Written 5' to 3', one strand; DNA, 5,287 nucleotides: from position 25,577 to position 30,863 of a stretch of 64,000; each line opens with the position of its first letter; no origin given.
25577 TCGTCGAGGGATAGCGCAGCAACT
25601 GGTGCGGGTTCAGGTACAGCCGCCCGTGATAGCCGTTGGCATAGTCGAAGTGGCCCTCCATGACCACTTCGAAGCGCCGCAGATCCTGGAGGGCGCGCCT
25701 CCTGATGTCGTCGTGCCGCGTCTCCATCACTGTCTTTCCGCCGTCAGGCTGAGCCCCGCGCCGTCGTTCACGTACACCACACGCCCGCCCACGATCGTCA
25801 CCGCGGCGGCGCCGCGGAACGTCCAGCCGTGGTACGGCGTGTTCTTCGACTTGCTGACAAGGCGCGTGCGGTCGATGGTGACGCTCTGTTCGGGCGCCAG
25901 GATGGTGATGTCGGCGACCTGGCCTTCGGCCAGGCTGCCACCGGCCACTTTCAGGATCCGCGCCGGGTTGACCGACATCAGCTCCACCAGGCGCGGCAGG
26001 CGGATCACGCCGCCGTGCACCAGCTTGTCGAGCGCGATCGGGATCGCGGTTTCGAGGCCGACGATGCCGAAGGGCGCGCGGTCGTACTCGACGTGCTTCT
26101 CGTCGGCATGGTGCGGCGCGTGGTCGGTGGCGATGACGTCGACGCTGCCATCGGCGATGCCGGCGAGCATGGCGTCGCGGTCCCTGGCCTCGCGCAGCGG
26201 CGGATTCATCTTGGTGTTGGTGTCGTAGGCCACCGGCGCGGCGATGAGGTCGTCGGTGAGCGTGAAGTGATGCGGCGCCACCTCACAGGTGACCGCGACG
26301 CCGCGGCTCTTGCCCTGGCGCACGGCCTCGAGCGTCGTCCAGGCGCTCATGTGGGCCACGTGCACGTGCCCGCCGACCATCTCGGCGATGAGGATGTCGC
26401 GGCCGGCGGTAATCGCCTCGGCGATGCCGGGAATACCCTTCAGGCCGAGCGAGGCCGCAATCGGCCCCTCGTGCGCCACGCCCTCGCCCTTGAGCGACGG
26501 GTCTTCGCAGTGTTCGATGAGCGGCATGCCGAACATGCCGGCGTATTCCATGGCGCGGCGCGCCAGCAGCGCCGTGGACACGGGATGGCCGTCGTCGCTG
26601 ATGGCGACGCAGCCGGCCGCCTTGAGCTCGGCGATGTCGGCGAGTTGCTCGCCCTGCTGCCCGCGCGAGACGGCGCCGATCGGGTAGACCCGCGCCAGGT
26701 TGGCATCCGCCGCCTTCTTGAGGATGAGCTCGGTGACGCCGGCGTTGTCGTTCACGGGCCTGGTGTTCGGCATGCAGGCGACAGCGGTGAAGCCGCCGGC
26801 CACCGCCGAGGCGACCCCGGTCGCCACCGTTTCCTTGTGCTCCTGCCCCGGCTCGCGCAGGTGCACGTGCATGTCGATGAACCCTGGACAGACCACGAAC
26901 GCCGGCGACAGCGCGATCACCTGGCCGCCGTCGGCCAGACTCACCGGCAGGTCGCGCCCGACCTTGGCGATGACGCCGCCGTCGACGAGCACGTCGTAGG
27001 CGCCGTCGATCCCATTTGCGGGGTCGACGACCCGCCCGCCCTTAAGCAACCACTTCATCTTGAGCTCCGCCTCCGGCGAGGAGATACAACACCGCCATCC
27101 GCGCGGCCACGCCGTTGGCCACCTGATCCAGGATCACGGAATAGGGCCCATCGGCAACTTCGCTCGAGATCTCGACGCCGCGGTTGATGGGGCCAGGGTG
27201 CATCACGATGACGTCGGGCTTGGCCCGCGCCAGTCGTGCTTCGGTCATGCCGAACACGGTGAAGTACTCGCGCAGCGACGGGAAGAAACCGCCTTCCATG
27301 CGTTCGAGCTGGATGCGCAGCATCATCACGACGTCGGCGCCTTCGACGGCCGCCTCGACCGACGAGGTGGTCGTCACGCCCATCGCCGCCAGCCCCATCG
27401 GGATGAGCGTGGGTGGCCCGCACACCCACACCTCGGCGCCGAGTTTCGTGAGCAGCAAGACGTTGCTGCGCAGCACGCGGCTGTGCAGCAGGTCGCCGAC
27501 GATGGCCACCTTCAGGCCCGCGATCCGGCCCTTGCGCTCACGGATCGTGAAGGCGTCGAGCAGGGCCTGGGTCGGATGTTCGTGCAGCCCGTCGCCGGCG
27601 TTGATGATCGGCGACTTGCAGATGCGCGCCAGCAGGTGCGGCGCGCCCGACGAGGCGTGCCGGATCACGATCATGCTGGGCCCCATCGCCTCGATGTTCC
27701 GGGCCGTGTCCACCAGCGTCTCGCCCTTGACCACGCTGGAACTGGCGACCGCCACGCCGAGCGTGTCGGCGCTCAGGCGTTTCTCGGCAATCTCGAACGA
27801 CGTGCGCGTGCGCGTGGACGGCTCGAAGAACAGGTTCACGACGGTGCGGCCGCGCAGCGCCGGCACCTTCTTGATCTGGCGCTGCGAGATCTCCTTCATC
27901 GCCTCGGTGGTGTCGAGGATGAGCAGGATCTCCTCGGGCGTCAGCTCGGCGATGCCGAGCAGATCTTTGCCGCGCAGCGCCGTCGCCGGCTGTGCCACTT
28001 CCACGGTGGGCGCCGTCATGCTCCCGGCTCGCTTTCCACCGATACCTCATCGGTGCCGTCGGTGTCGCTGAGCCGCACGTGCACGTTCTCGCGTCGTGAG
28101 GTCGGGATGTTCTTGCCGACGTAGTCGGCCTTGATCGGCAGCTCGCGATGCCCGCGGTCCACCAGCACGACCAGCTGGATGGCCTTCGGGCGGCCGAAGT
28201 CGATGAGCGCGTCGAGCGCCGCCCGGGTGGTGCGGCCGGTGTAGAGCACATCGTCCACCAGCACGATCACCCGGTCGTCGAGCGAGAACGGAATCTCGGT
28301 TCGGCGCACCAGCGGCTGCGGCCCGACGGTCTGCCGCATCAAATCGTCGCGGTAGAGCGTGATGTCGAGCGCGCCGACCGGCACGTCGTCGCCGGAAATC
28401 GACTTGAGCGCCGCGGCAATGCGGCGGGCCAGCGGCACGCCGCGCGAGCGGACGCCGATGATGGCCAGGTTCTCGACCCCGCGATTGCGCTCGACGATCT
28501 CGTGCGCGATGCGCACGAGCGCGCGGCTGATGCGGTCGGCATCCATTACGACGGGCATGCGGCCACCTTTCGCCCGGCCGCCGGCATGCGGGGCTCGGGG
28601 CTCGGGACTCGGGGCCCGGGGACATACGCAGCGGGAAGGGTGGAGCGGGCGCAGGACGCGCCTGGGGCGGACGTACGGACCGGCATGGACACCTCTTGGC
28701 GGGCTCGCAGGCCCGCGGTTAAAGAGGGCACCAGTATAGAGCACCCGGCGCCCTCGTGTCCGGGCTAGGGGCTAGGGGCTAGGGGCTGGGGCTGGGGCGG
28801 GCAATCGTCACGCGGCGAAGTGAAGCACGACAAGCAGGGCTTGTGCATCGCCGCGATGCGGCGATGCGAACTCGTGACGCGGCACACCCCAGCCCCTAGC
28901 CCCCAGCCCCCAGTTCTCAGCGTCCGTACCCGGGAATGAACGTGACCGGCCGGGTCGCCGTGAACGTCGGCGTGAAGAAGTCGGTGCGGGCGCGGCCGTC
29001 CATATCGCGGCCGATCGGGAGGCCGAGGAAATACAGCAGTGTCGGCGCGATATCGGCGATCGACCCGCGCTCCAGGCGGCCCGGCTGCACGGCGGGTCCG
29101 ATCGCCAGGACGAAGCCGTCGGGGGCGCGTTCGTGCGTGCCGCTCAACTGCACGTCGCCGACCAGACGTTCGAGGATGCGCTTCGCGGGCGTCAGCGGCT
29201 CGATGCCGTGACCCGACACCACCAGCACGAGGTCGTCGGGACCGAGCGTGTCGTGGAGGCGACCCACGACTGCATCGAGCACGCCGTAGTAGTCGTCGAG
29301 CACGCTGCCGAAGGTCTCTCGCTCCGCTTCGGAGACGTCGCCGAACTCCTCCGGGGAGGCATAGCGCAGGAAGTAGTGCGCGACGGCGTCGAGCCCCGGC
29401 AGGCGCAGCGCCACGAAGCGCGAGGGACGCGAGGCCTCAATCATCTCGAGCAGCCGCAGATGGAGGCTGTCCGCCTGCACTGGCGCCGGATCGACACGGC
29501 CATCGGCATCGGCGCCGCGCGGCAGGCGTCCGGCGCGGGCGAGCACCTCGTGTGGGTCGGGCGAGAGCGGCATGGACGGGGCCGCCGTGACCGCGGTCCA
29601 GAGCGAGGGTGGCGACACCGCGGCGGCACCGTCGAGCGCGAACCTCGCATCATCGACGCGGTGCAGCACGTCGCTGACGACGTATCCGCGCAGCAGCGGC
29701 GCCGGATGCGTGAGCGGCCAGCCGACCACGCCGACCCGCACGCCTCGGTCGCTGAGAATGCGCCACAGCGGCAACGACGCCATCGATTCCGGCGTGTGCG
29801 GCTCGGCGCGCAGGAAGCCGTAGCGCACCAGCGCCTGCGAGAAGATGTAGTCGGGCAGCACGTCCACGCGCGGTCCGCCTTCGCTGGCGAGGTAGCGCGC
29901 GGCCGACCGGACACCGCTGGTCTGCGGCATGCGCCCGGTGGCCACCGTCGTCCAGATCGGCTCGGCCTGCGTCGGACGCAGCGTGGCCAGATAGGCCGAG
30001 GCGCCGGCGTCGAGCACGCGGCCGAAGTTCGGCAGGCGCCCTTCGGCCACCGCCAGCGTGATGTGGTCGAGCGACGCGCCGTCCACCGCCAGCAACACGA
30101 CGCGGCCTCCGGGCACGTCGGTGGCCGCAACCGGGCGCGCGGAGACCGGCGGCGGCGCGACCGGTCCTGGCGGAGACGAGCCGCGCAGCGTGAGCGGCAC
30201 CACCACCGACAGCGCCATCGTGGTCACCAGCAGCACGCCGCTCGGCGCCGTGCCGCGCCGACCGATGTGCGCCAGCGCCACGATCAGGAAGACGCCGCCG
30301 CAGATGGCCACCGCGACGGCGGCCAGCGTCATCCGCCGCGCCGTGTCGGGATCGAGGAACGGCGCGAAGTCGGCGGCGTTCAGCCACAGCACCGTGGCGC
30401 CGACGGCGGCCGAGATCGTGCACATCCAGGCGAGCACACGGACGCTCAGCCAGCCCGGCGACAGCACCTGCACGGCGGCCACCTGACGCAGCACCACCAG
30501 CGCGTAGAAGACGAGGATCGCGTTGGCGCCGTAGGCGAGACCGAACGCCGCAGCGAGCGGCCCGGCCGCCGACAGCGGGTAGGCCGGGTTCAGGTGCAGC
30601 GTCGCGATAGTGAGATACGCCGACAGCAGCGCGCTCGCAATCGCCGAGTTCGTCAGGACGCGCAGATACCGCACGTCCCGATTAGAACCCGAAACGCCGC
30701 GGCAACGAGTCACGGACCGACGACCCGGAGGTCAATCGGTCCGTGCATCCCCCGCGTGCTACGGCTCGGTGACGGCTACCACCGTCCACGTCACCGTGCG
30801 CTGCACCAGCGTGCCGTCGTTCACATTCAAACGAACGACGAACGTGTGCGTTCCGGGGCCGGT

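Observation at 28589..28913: G-run/C-run inverted-repeat element A (roughly 25-bp stem, 89-nt spacer) plus a tandem GGGGCTC heptamer array in the largest intergenic gap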

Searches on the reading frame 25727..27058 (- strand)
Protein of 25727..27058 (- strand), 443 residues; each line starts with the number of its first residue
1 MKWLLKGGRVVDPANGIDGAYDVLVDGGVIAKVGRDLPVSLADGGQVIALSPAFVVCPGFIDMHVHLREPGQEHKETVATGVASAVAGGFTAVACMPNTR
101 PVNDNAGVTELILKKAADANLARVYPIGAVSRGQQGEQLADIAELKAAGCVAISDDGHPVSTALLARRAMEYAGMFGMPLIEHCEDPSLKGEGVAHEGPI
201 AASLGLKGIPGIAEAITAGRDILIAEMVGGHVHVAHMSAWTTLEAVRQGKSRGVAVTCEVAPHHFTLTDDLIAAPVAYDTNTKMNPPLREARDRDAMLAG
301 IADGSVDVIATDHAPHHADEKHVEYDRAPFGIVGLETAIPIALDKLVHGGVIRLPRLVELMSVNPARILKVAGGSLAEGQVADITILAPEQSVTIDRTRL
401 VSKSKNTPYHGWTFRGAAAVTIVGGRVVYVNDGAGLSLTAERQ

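Call 14: search_protein_families(library=pfam, proteins=[window:25727-27058:-])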
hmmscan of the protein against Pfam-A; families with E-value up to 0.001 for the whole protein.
window:25727-27058:- (443 aa): 3 families
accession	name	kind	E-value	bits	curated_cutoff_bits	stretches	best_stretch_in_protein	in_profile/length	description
PF01979.26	Amidohydro_1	-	1.1e-23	84.4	25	1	55-428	1-345/345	Amidohydrolase family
PF12890.13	DHOase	-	2.8e-11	44.1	21.2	1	55-238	3-138/142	Dihydro-orotase-like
PF07969.17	Amidohydro_3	-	3e-10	40.6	29.7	1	279-429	350-472/472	Amidohydrolase family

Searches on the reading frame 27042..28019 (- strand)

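Call 14: search_protein_families(library=pfam, proteins=[window:27042-28019:-])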
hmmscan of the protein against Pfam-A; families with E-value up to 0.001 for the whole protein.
window:27042-28019:- (325 aa): 2 families
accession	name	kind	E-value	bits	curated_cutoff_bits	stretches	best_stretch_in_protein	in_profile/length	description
PF02729.26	OTCace_N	-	3.4e-45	154.2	29.9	1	18-161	1-148/148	Aspartate/ornithine carbamoyltransferase, carbamoyl-P binding domain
PF00185.30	OTCace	-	3.4e-28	99.1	29.4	1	168-314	2-157/157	Aspartate/ornithine carbamoyltransferase, Asp/Orn binding domain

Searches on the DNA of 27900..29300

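Call 11: search_rna_families(source=window, start=27900, end=29300, threshold=evalue, max_evalue=1)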
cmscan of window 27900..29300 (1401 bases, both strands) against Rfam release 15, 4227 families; matches with E-value up to 1: 4.
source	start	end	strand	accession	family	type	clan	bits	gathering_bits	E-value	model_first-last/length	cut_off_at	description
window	28774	28912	-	RF01008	mir-636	Gene; miRNA;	-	36.6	99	0.0025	1-96/96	no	mir-636 microRNA precursor family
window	28767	28908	-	RF00102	VA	Gene;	-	29.9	62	0.016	1-159/159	no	VA RNA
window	28775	28910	-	RF03558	mir-629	Gene; miRNA;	-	23.9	72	0.42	1-83/83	no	mir-629 microRNA precursor family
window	28770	28911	+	RF00102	VA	Gene;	-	21.7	62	0.81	1-159/159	no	VA RNA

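Call 56: search_rna_families(source=window, start=28530, end=28760, threshold=evalue, max_evalue=10, show_alignments=2)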
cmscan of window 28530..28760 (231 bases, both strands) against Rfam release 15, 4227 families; matches with E-value up to 10: 3.
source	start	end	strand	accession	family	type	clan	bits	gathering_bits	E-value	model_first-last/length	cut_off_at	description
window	28684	28720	-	RF03078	chrB-a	Cis-reg;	-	12.1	43.9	8.7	1-80/80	no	chrB-a RNA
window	28649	28661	+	RF00195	RsmY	Gene; sRNA;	CL00106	8.2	57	8.6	10-22/121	no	RsmY RNA family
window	28699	28760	+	RF01946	KCNQ1OT1_1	Gene; lncRNA;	-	4.7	70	2.6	1-63/464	3'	KCNQ1 overlapping transcript 1 conserved region 1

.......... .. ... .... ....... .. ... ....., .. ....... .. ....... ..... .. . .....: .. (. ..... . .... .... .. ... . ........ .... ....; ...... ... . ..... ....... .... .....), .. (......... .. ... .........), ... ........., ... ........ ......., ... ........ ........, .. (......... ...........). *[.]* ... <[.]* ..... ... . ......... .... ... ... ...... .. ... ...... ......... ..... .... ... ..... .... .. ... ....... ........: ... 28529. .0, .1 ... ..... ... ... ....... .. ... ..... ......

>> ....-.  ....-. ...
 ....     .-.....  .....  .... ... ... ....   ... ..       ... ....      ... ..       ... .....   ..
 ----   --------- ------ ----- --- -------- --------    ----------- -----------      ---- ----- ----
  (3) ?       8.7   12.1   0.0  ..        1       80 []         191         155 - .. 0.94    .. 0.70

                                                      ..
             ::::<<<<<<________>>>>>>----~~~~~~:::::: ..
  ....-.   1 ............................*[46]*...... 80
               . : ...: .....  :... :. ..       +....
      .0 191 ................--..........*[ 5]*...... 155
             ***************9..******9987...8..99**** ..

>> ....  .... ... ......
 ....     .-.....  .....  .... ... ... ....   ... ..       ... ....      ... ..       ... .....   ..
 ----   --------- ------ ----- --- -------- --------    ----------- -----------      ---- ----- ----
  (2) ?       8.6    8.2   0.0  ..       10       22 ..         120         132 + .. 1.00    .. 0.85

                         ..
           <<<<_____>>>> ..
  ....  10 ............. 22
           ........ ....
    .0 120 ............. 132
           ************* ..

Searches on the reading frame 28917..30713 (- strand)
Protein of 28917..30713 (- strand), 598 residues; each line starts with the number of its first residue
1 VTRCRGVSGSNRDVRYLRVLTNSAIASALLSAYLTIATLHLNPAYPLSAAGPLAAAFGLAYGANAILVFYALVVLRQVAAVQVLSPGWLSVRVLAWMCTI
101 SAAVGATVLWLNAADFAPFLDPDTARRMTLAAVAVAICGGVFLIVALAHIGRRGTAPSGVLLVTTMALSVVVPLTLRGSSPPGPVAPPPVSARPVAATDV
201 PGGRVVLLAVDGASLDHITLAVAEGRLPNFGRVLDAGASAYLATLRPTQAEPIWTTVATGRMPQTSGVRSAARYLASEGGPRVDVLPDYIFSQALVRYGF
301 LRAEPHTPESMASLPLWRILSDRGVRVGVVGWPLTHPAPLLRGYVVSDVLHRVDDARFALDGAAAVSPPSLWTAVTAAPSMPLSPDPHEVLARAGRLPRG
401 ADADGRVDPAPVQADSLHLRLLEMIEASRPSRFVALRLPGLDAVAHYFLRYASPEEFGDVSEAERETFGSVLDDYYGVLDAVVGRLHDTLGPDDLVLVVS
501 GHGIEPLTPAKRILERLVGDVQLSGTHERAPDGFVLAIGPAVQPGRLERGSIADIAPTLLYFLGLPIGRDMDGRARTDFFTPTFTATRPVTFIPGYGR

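Call 14: search_protein_families(library=pfam, proteins=[window:28917-30713:-])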
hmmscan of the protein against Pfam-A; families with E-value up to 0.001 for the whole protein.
window:28917-30713:- (598 aa): 1 family
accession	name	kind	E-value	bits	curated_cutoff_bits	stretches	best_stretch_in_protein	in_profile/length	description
PF01663.27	Phosphodiest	-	4.9e-16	59.7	23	1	205-515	1-233/342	Type I phosphodiesterase / nucleotide pyrophosphatase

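Call 79: find_homologous_proteins(query=window:28920-30674:-, max_evalue=1e-50)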
Query window:28920-30674:- (585 aa): 1417 proteins with E <= 1e-50 among 8000 candidates; the best 120 are listed.
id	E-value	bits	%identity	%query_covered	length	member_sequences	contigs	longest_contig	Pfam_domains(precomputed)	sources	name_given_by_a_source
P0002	0.0e+0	1258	98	100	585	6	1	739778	PF01663.28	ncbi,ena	-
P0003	0.0e+0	1179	92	100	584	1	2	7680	PF01663.28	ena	-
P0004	0.0e+0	1179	92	100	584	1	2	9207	PF01663.28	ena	-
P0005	0.0e+0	1179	92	100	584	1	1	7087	PF01663.28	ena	-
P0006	0.0e+0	1175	92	100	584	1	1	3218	PF01663.28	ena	-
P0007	0.0e+0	1172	92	100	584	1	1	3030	PF01663.28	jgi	jgi:Type I phosphodiesterase / nucleotide pyrophosphatase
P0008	0.0e+0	1162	91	100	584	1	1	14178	PF01663.28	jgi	-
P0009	0.0e+0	1158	90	100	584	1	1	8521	PF01663.28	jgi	-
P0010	0.0e+0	1146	89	100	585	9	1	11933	PF01663.28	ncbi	-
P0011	0.0e+0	1143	89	100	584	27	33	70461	PF01663.28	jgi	jgi:hypothetical protein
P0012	0.0e+0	1131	89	100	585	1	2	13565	PF01663.28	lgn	-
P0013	0.0e+0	1101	87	100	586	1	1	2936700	PF01663.28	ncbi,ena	-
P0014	0.0e+0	1098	86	100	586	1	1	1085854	PF01663.28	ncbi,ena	-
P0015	0.0e+0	1097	85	100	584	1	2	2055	PF01663.28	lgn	-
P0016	0.0e+0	1093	86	100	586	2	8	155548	PF01663.28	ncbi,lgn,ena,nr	ncbi:MAG: alkaline phosphatase family protein [Acidobacteria bacterium]|nr:alkaline phosphatase fami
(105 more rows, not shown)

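Call 80: find_encoding_contigs(protein=P0008, flank=2500, max_places=1)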
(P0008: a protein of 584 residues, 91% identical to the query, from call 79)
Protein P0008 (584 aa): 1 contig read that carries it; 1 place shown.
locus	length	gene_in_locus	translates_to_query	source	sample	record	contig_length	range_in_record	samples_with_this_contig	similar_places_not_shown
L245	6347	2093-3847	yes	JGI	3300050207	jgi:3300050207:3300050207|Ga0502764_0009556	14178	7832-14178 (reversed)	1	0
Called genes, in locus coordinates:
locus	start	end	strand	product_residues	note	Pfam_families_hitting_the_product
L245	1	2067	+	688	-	?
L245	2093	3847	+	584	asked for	PF01663:Phosphodiest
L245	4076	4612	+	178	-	PF00156:Pribosyltran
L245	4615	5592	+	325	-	PF02729:OTCace_N, PF00185:OTCace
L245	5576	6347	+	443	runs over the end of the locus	PF01979:Amidohydro_1, PF12890:DHOase, PF07969:Amidohydro_3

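Call 81: find_encoding_contigs(protein=P0011, flank=2500, max_places=2)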
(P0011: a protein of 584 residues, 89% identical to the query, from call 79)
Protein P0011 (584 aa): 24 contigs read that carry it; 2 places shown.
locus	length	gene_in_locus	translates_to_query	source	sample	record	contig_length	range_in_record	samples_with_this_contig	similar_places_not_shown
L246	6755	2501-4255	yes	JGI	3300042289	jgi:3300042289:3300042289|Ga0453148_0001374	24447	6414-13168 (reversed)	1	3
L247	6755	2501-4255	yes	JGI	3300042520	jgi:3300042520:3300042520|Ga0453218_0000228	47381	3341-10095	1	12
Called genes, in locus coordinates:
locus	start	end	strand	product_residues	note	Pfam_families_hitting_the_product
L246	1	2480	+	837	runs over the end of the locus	PF13620:CarboxypepD_reg, PF13715:CarbopepD_reg_2 (weak), PF07715:Plug, PF00593:TonB_dep_Rec_b-barrel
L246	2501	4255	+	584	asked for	PF01663:Phosphodiest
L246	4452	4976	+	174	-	PF00156:Pribosyltran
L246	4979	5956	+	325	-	PF02729:OTCace_N, PF00185:OTCace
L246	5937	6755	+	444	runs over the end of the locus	PF01979:Amidohydro_1, PF12890:DHOase, PF07969:Amidohydro_3 (weak)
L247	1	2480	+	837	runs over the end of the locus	PF13620:CarboxypepD_reg, PF13715:CarbopepD_reg_2 (weak), PF07715:Plug, PF00593:TonB_dep_Rec_b-barrel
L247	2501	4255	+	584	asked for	PF01663:Phosphodiest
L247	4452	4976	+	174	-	PF00156:Pribosyltran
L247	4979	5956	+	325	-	PF02729:OTCace_N, PF00185:OTCace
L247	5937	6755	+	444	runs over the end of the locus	PF01979:Amidohydro_1, PF12890:DHOase, PF07969:Amidohydro_3 (weak)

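Call 82: find_encoding_contigs(protein=P0013, flank=2500, max_places=1)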
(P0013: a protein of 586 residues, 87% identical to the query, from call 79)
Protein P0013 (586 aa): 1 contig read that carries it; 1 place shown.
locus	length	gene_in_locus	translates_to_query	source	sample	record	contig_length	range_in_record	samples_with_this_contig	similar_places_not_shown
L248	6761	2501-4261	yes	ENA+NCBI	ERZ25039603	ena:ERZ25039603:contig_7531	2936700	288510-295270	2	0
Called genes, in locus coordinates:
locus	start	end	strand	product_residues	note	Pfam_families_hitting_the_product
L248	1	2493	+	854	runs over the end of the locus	PF13620:CarboxypepD_reg, PF07715:Plug, PF00593:TonB_dep_Rec_b-barrel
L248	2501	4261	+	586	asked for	PF01663:Phosphodiest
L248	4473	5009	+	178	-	PF00156:Pribosyltran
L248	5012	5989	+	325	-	PF02729:OTCace_N, PF00185:OTCace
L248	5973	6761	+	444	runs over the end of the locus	PF01979:Amidohydro_1, PF12890:DHOase, PF07969:Amidohydro_3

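Call 85: find_encoding_contigs(protein=P0004, flank=1500, max_places=2)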
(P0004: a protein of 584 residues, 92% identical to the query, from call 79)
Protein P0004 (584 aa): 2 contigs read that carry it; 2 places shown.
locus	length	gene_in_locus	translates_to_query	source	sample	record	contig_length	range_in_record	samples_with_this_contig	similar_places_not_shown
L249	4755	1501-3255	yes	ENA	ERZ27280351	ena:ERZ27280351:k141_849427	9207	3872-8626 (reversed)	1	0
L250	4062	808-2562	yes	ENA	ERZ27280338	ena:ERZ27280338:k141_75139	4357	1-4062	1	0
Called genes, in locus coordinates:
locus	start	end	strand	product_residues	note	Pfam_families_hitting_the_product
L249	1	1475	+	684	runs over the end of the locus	?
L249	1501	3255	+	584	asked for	PF01663:Phosphodiest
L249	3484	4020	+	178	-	PF00156:Pribosyltran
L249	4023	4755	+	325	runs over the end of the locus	PF02729:OTCace_N, PF00185:OTCace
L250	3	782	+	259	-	?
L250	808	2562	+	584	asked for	PF01663:Phosphodiest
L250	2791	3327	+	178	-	PF00156:Pribosyltran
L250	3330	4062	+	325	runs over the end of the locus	PF02729:OTCace_N, PF00185:OTCace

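Call 86: find_encoding_contigs(protein=P0016, flank=1500, max_places=2)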
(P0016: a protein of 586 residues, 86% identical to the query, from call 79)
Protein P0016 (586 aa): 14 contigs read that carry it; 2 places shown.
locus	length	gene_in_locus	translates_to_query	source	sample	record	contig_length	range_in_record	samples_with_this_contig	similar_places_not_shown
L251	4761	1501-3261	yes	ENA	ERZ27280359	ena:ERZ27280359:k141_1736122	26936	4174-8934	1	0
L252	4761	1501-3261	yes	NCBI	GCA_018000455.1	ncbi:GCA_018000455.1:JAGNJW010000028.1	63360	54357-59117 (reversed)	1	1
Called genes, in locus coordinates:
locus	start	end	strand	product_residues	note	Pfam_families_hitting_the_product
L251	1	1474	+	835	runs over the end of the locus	PF13715:CarbopepD_reg_2, PF07715:Plug, PF00593:TonB_dep_Rec_b-barrel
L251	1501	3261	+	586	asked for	PF01663:Phosphodiest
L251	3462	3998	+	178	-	PF00156:Pribosyltran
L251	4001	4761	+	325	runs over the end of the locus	PF02729:OTCace_N, PF00185:OTCace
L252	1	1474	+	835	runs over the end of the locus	PF13715:CarbopepD_reg_2, PF07715:Plug, PF00593:TonB_dep_Rec_b-barrel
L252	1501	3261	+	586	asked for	PF01663:Phosphodiest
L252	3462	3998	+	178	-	PF00156:Pribosyltran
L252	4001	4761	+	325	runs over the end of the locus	PF02729:OTCace_N, PF00185:OTCace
